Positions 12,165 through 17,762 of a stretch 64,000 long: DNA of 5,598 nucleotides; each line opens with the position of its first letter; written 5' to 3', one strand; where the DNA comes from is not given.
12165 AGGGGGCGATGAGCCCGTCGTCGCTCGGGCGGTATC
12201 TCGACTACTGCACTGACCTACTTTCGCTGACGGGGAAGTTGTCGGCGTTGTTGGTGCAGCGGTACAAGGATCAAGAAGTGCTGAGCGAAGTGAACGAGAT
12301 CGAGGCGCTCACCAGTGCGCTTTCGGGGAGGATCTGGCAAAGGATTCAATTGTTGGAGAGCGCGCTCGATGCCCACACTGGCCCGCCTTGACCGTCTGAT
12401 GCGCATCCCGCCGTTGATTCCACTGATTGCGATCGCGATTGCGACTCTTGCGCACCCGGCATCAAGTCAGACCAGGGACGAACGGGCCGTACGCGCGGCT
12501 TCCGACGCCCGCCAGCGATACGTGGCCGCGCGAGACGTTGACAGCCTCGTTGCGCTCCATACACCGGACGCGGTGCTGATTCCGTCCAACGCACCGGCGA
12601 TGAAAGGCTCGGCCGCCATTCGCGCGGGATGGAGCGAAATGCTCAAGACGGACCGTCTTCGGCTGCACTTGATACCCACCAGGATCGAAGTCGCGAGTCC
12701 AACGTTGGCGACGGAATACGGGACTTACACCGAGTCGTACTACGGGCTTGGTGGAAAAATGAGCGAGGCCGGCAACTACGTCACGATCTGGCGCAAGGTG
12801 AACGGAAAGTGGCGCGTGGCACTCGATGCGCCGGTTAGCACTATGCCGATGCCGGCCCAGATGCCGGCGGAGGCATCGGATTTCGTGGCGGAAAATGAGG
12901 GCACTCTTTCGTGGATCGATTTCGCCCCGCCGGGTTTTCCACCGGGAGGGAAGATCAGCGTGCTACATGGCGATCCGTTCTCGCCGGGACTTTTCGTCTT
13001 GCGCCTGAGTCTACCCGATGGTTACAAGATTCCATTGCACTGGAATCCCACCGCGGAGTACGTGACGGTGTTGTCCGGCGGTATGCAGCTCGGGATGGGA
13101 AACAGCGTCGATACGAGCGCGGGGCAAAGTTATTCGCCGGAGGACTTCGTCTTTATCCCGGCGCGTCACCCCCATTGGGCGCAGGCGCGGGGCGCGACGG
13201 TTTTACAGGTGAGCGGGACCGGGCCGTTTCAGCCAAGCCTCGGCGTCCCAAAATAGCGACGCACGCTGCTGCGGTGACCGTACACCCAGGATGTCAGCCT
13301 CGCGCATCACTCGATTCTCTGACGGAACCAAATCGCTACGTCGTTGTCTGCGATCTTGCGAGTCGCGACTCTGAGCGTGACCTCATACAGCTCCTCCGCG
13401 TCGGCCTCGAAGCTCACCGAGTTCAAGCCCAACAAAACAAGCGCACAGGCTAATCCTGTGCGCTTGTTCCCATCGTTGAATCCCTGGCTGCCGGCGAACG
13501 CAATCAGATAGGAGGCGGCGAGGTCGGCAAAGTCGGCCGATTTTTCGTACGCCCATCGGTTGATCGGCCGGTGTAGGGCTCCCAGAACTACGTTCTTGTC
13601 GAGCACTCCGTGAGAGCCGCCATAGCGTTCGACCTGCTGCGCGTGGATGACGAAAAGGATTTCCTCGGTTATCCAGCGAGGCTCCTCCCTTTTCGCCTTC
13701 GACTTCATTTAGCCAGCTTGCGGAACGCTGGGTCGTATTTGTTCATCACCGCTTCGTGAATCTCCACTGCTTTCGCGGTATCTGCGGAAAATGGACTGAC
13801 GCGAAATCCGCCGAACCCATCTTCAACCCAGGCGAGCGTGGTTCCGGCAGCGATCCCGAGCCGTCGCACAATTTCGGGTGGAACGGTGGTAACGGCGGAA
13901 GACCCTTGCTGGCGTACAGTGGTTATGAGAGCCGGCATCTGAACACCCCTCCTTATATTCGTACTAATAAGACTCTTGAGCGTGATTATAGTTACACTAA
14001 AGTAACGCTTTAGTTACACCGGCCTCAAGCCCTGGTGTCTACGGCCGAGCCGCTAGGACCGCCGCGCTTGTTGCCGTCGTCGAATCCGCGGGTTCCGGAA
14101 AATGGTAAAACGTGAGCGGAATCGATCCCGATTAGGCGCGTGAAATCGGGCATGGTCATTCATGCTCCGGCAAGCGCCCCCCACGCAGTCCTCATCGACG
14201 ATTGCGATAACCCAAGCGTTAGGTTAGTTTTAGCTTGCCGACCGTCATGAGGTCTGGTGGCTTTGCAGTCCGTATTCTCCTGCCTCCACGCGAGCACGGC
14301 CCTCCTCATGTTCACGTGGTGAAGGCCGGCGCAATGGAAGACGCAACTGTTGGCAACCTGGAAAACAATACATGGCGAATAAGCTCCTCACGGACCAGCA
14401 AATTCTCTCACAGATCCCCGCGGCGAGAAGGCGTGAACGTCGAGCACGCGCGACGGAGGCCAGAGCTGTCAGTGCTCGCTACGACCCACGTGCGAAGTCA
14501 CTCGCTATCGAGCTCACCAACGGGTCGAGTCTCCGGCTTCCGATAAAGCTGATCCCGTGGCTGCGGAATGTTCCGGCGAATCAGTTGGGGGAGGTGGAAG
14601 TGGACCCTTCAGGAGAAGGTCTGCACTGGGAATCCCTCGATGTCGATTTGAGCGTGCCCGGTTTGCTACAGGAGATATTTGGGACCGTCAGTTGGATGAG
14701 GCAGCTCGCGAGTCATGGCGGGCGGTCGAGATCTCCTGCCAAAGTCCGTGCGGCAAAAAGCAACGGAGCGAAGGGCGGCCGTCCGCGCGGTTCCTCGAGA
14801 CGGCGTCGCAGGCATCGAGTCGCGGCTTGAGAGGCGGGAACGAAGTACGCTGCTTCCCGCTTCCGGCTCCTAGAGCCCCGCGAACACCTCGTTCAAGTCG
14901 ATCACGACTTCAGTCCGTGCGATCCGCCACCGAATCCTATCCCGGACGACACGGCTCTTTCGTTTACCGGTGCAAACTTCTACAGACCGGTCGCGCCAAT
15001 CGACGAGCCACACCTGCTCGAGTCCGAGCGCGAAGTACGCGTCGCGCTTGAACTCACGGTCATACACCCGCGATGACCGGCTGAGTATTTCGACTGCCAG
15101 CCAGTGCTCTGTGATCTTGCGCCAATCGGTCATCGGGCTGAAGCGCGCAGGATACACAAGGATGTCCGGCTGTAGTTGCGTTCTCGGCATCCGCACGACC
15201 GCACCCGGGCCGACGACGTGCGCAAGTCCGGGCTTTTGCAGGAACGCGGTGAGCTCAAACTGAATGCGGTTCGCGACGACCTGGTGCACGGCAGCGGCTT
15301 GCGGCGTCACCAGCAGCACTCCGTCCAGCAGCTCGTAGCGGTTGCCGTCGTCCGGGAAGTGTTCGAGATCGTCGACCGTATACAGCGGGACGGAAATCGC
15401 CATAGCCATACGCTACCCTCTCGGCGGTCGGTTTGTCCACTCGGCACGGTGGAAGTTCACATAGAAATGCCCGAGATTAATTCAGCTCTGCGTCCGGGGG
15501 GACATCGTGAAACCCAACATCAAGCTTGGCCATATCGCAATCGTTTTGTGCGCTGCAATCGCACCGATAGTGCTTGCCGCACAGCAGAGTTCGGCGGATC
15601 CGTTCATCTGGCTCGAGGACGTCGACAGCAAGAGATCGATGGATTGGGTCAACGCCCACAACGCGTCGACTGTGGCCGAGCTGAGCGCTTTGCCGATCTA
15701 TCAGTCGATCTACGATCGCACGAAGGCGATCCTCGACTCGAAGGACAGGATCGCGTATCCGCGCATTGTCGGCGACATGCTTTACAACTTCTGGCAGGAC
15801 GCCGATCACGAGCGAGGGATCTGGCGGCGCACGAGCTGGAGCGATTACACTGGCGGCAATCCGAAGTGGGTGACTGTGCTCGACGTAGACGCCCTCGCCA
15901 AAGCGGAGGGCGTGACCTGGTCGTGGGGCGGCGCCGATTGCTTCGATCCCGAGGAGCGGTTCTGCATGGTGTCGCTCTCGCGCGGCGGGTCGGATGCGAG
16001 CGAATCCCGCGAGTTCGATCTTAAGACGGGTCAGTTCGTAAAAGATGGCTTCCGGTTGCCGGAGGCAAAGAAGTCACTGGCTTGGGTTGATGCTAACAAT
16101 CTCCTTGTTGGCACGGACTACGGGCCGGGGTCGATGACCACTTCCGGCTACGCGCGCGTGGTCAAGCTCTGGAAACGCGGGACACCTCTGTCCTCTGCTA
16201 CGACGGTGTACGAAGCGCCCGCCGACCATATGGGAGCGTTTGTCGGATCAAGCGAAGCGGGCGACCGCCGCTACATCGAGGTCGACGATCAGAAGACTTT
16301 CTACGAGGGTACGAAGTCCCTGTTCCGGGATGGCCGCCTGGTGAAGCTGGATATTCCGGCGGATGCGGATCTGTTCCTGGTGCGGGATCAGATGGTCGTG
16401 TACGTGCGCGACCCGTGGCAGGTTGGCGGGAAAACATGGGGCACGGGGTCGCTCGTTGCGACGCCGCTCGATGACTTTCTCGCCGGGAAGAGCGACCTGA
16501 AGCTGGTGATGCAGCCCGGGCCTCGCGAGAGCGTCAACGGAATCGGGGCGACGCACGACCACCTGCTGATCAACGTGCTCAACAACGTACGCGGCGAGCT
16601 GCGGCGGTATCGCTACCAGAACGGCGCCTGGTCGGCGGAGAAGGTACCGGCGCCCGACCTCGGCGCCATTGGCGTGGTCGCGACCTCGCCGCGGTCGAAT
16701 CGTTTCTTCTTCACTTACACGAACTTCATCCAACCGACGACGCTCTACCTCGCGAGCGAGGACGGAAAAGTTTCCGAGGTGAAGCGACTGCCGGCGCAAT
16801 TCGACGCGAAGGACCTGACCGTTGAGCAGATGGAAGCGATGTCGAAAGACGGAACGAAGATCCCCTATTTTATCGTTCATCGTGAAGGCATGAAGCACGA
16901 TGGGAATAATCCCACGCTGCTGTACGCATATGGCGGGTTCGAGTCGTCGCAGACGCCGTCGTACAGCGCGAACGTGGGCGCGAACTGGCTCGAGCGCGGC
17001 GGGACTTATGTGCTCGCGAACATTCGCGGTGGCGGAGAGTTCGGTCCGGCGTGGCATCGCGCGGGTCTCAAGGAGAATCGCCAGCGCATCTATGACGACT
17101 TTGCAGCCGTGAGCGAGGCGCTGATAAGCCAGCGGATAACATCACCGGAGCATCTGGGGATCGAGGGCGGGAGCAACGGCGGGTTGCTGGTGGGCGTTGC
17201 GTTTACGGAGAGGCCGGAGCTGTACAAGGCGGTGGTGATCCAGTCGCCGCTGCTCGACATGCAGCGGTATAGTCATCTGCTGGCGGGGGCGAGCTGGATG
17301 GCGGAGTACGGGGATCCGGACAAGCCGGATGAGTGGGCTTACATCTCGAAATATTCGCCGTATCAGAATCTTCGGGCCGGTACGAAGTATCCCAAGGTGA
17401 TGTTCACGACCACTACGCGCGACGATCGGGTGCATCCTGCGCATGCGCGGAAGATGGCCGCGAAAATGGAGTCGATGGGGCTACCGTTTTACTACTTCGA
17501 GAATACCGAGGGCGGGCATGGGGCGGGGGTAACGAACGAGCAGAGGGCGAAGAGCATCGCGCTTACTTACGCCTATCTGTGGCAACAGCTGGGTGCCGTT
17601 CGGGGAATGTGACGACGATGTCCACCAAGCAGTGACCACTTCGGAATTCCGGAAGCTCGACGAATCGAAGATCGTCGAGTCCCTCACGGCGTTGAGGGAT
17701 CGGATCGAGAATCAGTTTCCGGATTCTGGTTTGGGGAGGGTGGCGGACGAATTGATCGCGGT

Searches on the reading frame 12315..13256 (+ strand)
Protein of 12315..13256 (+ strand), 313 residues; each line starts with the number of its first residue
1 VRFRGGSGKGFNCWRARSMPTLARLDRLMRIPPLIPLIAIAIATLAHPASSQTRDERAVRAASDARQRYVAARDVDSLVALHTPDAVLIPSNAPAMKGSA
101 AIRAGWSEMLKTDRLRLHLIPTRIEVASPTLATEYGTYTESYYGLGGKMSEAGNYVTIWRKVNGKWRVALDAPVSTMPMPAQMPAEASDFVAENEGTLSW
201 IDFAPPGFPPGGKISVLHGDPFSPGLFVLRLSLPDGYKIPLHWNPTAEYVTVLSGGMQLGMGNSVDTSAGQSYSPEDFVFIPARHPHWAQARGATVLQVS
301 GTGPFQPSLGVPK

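Call 31: search_protein_families(library=pfam, proteins=[window:12315-13256:+], max_evalue=0.001)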
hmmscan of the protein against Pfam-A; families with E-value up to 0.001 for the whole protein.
window:12315-13256:+ (313 aa): 5 families
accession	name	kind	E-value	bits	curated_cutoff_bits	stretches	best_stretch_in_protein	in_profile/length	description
PF14534.12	DUF4440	-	2.9e-11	44.2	25.2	1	59-168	1-107/107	Domain of unknown function (DUF4440)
PF13577.12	SnoaL_4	-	1.8e-09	38.1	24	1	53-169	3-123/126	SnoaL-like domain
PF12680.13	SnoaL_2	-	7.3e-08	33.4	27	1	70-167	8-100/102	SnoaL-like domain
PF07883.17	Cupin_2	-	4.3e-06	26.8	27.2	1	233-295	5-62/70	Cupin domain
PF00190.28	Cupin_1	-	0.00014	21.9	22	1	225-299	32-110/151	Cupin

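Call 69: find_related_loci(query=A8, collection=genome_contigs, flank=10000)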
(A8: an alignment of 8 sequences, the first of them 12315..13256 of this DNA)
Query A8 (313 aa) in genome_contigs; peptide patterns used: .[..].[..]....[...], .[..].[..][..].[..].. (x = any residue, [..] = any of these).
61 stretches matched a pattern; 33 encode a relative of the query (tblastn E <= 1e-3); 33 distinct loci.
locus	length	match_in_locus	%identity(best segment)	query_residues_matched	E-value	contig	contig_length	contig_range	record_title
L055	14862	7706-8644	91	1-313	0e+0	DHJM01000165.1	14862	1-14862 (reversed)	MAG TPA_asm: Gemmatimonadales bacterium UBA4720 UBA4720_contig_8288, whole genome shotgun sequence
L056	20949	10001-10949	94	1-313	0e+0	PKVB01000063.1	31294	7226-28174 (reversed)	MAG: Gemmatimonadetes bacterium isolate palsa_1244 73.20120500_P37.7_contig_116, whole genome shotgun sequence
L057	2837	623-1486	74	25-313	6e-145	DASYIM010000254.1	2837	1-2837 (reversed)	MAG TPA_asm: Gemmatimonadaceae bacterium isolate SMAG_U4267 k141_3250489, whole genome shotgun sequence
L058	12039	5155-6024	64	24-313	3e-121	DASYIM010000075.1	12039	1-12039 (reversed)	MAG TPA_asm: Gemmatimonadaceae bacterium isolate SMAG_U4267 k141_1556676, whole genome shotgun sequence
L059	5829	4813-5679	66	25-313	9e-121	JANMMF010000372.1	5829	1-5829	MAG: Gemmatimonadota bacterium isolate OTE_58_metabat_549 OTE_58_k141_5334455, whole genome shotgun sequence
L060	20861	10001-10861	59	12-313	1e-116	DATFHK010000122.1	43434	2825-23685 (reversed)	MAG TPA_asm: Gemmatimonadaceae bacterium isolate SMAG_U8687 k141_320228, whole genome shotgun sequence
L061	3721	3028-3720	81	16-240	7e-117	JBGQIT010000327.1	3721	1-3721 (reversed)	MAG: Gemmatimonadaceae bacterium isolate OBJ2_061818_070_40 k141_447152_length_3721_cov_13.0000, whole genome shotgun se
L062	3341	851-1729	60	20-312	1e-115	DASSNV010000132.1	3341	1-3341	MAG TPA_asm: Gemmatimonadaceae bacterium isolate SMAG_U1235 k141_801845, whole genome shotgun sequence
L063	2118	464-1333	60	24-313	4e-118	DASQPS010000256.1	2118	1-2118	MAG TPA_asm: Gemmatimonadaceae bacterium isolate SMAG_U10836 k141_34581, whole genome shotgun sequence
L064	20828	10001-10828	58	38-313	1e-110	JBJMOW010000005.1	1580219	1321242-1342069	MAG: Gemmatimonadaceae bacterium isolate H3_16_all_fractions_metab_conc_152_60_0 k255_6165012, whole genome shotgun sequ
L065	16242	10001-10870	61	24-313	3e-110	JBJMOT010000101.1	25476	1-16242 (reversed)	MAG: Gemmatimonadaceae bacterium isolate H1_18_all_fractions_metab_conc_44_61_12 k255_5111101, whole genome shotgun sequ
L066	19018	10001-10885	58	20-313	1e-108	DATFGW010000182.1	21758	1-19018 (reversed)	MAG TPA_asm: Gemmatimonadaceae bacterium isolate SMAG_U8673 k141_507649, whole genome shotgun sequence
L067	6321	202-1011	61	44-313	1e-108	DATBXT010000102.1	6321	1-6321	MAG TPA_asm: Gemmatimonadaceae bacterium isolate SMAG_U7574 k141_130105, whole genome shotgun sequence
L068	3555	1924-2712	58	51-313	6e-108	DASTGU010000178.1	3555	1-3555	MAG TPA_asm: Gemmatimonadaceae bacterium isolate SMAG_U38 k141_1618010, whole genome shotgun sequence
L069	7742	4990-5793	55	49-313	3e-96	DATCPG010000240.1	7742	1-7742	MAG TPA_asm: Gemmatimonadaceae bacterium isolate SMAG_U7221 k141_188866, whole genome shotgun sequence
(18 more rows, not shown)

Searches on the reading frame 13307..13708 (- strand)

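Call 31: search_protein_families(library=pfam, proteins=[window:13307-13708:-], max_evalue=0.001)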
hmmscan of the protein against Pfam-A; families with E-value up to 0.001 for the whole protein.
window:13307-13708:- (133 aa): 1 family
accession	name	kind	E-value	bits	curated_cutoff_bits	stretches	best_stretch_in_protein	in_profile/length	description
PF02661.23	Fic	-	1.4e-11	45.5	24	1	12-93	1-93/93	Fic/DOC family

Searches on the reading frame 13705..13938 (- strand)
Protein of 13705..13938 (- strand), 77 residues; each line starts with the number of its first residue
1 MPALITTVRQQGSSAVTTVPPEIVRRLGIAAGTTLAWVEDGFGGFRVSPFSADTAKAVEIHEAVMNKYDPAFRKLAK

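Call 31: search_protein_families(library=pfam, proteins=[window:13705-13938:-], max_evalue=0.001)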
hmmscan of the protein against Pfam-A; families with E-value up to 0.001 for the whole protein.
window:13705-13938:- (77 aa): 1 family
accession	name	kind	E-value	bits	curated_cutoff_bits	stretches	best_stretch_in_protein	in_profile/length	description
PF04014.23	MazE_antitoxin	-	9.3e-06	25.9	24.7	1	8-41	1-34/48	Antidote-toxin recognition MazE, bacterial antitoxin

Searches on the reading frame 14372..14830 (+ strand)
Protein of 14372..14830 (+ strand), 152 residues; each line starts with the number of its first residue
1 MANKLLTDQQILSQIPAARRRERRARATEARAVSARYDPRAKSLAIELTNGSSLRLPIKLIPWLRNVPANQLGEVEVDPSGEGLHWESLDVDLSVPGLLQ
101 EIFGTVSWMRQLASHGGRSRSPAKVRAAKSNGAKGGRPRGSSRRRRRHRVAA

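Call 31: search_protein_families(library=pfam, proteins=[window:14372-14830:+], max_evalue=0.001)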
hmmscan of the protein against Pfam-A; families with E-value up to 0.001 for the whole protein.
window:14372-14830:+ (152 aa): 1 family
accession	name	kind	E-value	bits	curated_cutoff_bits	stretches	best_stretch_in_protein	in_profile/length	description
PF10387.14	DUF2442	-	1.2e-17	64.3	23.9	1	32-102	1-70/72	Protein of unknown function (DUF2442)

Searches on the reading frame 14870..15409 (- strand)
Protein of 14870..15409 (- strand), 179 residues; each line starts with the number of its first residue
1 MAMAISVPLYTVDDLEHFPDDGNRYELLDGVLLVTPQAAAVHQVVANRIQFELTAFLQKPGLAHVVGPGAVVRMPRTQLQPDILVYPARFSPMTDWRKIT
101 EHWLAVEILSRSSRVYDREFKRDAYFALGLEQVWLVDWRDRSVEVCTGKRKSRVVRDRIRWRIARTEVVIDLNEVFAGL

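Call 31: search_protein_families(library=pfam, proteins=[window:14870-15409:-], max_evalue=0.001)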
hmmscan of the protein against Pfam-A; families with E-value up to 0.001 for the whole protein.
window:14870-15409:- (179 aa): 1 family
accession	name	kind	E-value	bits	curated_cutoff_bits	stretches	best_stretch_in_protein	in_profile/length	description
PF05685.18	Uma2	-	2.8e-22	79.4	27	1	13-149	2-142/172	Putative restriction endonuclease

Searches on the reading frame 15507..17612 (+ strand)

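Call 31: search_protein_families(library=pfam, proteins=[window:15507-17612:+], max_evalue=0.001)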
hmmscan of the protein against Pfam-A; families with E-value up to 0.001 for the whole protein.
window:15507-17612:+ (701 aa): 2 families
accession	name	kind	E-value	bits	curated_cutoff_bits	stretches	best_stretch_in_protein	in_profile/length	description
PF00326.27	Peptidase_S9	-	2.1e-49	168.4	22.6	1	492-696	7-211/213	Prolyl oligopeptidase family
PF02897.21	Peptidase_S9_N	-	1.3e-46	159.7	24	1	28-417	17-402/414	Prolyl oligopeptidase, N-terminal beta-propeller domain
